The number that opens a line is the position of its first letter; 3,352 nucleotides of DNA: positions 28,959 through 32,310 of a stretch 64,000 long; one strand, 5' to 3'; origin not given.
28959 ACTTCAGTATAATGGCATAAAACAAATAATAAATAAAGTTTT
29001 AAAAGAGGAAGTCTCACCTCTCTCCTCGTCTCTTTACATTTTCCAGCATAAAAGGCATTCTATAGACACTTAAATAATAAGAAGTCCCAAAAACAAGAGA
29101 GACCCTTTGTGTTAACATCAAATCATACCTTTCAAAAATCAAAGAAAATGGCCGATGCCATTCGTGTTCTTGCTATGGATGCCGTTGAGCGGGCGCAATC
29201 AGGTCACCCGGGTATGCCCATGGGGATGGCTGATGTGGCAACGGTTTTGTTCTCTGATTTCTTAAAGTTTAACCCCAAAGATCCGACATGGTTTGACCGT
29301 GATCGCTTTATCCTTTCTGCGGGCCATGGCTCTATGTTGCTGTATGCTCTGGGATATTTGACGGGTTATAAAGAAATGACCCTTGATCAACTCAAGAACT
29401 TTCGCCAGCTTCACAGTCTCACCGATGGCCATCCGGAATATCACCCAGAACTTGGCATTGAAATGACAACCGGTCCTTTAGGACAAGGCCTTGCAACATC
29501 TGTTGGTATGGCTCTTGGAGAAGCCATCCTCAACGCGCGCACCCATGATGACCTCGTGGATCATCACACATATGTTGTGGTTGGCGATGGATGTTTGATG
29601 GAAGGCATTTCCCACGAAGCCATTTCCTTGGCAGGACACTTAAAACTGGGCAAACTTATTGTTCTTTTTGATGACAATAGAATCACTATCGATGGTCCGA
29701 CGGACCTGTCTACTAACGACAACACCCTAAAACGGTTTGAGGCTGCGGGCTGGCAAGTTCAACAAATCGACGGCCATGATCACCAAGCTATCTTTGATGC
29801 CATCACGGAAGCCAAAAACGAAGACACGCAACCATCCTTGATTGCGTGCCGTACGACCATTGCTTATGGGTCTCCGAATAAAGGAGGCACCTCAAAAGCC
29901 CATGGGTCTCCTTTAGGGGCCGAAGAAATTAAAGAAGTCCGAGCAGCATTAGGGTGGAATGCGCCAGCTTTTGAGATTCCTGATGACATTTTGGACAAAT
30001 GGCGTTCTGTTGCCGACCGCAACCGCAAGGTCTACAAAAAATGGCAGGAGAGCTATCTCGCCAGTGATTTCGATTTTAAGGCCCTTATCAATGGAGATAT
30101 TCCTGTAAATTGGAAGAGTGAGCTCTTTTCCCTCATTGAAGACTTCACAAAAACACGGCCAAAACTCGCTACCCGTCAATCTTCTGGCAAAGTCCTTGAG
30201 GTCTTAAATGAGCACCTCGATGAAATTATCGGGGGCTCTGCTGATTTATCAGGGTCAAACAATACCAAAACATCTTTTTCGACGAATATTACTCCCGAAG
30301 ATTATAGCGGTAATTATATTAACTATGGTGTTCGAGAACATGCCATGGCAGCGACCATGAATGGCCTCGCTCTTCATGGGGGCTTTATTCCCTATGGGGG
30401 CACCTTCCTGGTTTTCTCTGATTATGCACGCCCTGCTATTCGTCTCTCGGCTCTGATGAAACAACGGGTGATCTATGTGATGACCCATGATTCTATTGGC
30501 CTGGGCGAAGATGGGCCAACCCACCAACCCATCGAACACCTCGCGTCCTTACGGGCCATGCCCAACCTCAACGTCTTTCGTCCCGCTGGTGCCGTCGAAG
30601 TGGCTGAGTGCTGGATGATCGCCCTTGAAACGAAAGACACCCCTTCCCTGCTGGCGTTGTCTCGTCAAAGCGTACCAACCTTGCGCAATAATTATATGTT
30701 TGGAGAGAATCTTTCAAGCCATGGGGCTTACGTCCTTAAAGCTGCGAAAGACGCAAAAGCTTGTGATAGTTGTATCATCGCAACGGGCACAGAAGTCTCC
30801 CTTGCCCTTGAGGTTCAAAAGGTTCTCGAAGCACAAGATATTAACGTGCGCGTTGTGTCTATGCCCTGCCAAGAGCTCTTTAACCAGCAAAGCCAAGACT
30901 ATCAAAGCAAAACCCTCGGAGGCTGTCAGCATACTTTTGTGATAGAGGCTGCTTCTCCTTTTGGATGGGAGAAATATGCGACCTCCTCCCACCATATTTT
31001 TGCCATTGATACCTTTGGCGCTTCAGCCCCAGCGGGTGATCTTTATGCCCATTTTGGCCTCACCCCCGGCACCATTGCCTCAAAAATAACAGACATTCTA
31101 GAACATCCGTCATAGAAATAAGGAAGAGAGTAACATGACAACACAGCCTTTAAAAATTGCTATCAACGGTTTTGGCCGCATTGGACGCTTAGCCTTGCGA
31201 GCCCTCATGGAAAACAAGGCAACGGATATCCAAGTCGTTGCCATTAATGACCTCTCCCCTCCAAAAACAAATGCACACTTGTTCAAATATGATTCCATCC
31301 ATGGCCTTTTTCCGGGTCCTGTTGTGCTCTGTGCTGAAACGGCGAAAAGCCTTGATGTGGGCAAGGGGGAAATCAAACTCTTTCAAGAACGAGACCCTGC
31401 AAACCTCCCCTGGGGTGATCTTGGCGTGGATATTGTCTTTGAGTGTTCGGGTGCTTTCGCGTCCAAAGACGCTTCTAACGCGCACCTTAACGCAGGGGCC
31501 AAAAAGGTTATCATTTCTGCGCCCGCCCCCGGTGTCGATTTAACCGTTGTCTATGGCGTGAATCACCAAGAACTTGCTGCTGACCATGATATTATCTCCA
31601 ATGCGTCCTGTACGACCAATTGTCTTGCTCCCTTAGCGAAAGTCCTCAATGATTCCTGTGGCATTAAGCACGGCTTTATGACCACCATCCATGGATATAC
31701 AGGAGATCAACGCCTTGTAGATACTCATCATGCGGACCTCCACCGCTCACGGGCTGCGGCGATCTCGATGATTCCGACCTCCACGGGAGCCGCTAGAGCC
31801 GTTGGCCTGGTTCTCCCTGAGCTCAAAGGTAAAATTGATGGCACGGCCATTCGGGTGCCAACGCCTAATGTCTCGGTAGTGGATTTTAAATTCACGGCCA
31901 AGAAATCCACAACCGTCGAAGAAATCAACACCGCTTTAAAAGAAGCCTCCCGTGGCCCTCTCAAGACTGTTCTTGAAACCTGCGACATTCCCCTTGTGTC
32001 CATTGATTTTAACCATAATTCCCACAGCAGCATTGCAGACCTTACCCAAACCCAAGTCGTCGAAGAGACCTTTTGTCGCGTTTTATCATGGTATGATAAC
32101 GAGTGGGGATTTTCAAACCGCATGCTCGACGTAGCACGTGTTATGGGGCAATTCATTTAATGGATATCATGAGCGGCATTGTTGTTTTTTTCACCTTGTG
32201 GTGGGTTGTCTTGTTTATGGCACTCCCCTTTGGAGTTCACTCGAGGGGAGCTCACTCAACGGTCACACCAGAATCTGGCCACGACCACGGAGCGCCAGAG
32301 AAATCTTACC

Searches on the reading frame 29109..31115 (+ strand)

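Call 19: search_protein_families(library=pfam, proteins=[window:29109-31115:+], max_evalue=0.0001)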
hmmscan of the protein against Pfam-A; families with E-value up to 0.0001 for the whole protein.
window:29109-31115:+ (668 aa): 6 families
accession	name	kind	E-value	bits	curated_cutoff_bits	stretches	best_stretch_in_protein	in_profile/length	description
PF00456.26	Transketolase_N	-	6.2e-135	449.9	22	1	12-317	3-312/334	Transketolase, thiamine diphosphate binding domain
PF02779.29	Transket_pyr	-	4.3e-55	186.5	27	1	352-523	2-173/174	Transketolase, pyrimidine binding domain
PF22613.1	Transketolase_C_1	-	1.1e-35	122.6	27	1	539-652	1-113/113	Transketolase-like TK C-terminal domain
PF02780.25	Transketolase_C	-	6e-10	39.5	25.9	1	544-655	2-123/124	Transketolase, C-terminal domain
PF13292.11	DXP_synthase_N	-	8.4e-10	38.8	21.2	1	10-195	17-176/274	1-deoxy-D-xylulose-5-phosphate synthase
PF00676.26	E1_dh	-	8e-05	22.2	22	0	151-248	123-223/300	Dehydrogenase E1 component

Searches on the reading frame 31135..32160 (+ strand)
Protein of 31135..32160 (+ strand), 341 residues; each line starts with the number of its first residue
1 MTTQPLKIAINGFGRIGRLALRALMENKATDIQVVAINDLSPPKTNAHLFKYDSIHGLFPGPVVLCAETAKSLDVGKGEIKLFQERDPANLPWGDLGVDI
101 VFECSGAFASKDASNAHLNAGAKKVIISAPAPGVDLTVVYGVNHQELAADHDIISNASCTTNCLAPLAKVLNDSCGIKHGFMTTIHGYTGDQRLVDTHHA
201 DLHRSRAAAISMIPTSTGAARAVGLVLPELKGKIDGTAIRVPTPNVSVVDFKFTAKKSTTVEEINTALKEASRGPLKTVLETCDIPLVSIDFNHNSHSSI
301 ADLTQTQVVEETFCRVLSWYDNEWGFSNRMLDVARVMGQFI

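Call 64: search_protein_families(library=pfam, proteins=[window:31135-32160:+], max_evalue=0.001)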
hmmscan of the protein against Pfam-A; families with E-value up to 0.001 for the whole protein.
window:31135-32160:+ (341 aa): 2 families
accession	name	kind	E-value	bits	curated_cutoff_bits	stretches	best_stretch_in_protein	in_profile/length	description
PF02800.25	Gp_dh_C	-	1e-63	214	24.4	1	164-320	1-158/158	Glyceraldehyde 3-phosphate dehydrogenase, C-terminal domain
PF00044.30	Gp_dh_N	-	1.4e-35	122.1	31.7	1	7-110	2-100/101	Glyceraldehyde 3-phosphate dehydrogenase, NAD binding domain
